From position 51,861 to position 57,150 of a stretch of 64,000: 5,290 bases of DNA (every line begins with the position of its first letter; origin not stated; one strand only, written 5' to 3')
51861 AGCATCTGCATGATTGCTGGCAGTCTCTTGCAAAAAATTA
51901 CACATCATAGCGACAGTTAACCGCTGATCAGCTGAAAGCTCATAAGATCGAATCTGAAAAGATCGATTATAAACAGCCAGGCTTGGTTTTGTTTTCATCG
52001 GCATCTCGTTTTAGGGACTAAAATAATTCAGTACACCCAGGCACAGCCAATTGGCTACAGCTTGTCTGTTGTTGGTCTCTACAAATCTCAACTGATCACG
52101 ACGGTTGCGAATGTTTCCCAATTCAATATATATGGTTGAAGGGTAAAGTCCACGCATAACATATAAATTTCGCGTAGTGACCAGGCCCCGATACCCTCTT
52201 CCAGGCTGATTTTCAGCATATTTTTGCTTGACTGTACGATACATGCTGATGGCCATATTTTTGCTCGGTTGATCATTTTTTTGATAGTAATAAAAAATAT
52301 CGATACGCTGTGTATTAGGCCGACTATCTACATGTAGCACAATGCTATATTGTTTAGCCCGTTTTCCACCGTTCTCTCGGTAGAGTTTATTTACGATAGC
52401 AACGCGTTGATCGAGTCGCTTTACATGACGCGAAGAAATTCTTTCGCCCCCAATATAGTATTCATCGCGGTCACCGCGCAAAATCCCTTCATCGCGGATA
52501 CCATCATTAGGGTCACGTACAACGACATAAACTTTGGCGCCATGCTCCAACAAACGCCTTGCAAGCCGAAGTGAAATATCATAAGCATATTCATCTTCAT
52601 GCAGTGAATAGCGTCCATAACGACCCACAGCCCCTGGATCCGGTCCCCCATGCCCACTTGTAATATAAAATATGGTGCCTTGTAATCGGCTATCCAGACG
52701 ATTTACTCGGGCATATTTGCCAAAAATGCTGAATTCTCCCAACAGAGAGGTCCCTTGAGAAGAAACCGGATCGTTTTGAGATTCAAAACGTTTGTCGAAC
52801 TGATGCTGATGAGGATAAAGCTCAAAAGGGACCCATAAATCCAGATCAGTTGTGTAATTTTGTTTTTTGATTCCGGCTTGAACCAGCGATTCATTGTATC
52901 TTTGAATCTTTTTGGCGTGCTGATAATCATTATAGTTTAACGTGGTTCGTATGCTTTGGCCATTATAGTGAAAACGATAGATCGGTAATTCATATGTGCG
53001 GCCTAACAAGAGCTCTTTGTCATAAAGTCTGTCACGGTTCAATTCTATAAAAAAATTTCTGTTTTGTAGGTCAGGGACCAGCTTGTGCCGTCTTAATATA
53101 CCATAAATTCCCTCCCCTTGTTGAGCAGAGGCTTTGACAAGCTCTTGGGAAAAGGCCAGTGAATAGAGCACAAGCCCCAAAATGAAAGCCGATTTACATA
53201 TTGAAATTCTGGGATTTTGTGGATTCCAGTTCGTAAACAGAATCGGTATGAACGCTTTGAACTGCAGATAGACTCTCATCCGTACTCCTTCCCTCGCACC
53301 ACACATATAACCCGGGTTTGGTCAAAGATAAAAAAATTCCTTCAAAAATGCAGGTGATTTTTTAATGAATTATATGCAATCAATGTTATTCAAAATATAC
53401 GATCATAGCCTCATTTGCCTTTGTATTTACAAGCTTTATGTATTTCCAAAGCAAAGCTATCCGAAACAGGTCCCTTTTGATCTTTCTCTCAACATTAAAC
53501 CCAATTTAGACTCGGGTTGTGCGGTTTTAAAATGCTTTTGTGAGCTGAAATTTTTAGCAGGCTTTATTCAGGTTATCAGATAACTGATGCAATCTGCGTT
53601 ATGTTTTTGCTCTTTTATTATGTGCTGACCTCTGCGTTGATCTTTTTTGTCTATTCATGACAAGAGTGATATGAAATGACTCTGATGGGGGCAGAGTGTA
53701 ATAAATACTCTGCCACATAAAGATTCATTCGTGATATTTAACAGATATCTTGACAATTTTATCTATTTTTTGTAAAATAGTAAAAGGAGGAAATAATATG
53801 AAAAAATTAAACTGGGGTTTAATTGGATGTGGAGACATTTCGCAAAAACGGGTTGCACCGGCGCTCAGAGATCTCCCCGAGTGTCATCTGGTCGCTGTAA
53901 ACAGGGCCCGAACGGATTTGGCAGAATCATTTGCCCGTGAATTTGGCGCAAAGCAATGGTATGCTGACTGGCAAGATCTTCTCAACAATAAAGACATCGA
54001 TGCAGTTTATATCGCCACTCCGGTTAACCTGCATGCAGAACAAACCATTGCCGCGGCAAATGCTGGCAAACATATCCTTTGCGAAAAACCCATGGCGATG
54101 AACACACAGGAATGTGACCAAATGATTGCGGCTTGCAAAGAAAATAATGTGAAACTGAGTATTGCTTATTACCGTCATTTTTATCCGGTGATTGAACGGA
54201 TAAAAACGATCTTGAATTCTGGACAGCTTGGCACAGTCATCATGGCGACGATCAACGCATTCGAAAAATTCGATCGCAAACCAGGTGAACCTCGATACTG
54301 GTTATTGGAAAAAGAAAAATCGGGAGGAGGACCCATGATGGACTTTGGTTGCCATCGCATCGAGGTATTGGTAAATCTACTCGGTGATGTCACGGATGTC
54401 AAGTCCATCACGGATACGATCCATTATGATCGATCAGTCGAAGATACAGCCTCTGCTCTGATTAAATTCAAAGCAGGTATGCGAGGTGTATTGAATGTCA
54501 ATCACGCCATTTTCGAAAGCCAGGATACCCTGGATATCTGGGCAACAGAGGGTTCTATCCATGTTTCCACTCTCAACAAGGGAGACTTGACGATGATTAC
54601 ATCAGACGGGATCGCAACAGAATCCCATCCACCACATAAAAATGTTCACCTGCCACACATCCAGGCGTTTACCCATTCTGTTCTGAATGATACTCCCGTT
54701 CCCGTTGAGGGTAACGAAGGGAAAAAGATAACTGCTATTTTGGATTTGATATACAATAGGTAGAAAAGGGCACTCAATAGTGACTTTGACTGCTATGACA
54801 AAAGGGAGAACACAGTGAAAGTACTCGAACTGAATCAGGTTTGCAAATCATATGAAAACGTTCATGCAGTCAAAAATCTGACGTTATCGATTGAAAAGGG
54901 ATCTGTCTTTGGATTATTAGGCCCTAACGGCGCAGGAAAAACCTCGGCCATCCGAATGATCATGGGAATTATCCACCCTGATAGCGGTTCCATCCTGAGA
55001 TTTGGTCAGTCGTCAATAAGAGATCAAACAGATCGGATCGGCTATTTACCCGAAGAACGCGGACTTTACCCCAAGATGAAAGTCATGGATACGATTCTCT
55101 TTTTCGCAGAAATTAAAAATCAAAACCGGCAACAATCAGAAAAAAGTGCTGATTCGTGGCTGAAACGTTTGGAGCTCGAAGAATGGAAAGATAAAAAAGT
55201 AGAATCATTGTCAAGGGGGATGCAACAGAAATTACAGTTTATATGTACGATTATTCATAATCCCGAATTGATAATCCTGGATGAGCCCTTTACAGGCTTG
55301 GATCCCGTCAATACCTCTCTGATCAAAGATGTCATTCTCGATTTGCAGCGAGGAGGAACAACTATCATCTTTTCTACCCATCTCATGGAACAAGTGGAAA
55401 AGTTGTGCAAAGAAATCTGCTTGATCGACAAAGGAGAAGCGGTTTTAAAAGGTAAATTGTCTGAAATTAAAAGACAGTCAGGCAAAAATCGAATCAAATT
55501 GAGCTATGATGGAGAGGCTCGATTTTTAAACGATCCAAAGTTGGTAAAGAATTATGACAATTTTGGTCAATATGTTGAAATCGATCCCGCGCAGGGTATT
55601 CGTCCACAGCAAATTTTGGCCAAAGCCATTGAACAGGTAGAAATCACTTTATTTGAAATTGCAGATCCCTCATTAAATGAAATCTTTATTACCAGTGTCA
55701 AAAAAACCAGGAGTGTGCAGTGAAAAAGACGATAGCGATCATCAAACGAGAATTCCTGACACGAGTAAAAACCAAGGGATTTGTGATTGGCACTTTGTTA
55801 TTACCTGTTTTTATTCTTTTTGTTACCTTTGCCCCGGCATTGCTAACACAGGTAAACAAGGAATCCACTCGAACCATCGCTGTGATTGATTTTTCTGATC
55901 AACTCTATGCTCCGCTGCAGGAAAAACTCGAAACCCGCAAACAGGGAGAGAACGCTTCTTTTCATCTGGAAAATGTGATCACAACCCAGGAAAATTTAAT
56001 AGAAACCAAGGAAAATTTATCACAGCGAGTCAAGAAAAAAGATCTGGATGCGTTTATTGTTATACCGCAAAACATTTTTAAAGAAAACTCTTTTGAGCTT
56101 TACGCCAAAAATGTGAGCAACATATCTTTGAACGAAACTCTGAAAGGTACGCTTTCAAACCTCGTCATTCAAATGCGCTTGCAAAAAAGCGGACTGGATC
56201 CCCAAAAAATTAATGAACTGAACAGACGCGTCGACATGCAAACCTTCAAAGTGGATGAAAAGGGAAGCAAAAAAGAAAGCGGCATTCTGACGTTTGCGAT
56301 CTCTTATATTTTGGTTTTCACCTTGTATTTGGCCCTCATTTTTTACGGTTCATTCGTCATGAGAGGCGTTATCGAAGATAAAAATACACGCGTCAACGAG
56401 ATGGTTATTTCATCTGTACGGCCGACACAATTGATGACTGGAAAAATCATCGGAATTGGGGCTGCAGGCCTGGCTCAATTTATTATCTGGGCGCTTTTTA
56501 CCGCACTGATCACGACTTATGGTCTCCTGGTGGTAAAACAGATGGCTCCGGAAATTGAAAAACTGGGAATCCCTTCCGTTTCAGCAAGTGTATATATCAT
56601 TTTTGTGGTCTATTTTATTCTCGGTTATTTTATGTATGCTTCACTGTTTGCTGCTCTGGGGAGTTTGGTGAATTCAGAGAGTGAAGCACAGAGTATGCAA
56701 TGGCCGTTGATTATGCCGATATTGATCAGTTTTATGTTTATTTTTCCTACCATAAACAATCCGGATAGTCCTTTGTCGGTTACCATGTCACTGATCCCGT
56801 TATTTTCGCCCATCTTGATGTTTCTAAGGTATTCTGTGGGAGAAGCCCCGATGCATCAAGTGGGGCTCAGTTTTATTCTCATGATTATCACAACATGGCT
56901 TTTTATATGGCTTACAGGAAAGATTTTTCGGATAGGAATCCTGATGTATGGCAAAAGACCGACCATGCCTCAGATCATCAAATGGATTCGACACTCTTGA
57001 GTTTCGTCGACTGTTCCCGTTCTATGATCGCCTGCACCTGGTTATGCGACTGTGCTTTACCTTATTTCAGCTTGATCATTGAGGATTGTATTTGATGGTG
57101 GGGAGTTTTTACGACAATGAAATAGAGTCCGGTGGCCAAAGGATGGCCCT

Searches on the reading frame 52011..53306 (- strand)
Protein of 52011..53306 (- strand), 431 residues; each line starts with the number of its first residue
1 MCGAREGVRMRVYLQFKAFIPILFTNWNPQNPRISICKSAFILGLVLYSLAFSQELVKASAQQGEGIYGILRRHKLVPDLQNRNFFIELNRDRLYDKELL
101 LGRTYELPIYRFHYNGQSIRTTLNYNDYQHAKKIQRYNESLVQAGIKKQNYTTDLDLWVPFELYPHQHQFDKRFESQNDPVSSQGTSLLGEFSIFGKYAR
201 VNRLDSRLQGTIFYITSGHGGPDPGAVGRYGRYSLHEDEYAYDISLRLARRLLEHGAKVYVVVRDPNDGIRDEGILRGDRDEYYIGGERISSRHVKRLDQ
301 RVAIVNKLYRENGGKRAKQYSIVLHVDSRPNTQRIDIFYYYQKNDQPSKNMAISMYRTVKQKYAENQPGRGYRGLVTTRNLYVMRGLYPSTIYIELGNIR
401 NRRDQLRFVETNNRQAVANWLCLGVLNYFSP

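Call 57: search_protein_families(library=pfam, proteins=[window:52011-53306:-], max_evalue=0.00001)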
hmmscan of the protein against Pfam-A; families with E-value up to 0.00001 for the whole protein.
window:52011-53306:- (431 aa): 1 family
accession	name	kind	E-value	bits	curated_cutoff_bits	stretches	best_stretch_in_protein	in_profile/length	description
PF01520.23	Amidase_3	-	1.5e-18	67.9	27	1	215-425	3-172/174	N-acetylmuramoyl-L-alanine amidase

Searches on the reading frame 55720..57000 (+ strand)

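Call 57: search_protein_families(library=pfam, proteins=[window:55720-57000:+], max_evalue=0.00001)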
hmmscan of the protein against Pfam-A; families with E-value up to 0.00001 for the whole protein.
window:55720-57000:+ (426 aa): 1 family
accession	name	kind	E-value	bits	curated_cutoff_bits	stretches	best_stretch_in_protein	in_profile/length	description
PF12698.13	ABC2_membrane_3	-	1.1e-55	189.6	31.6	1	19-399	1-345/347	ABC-2 family transporter protein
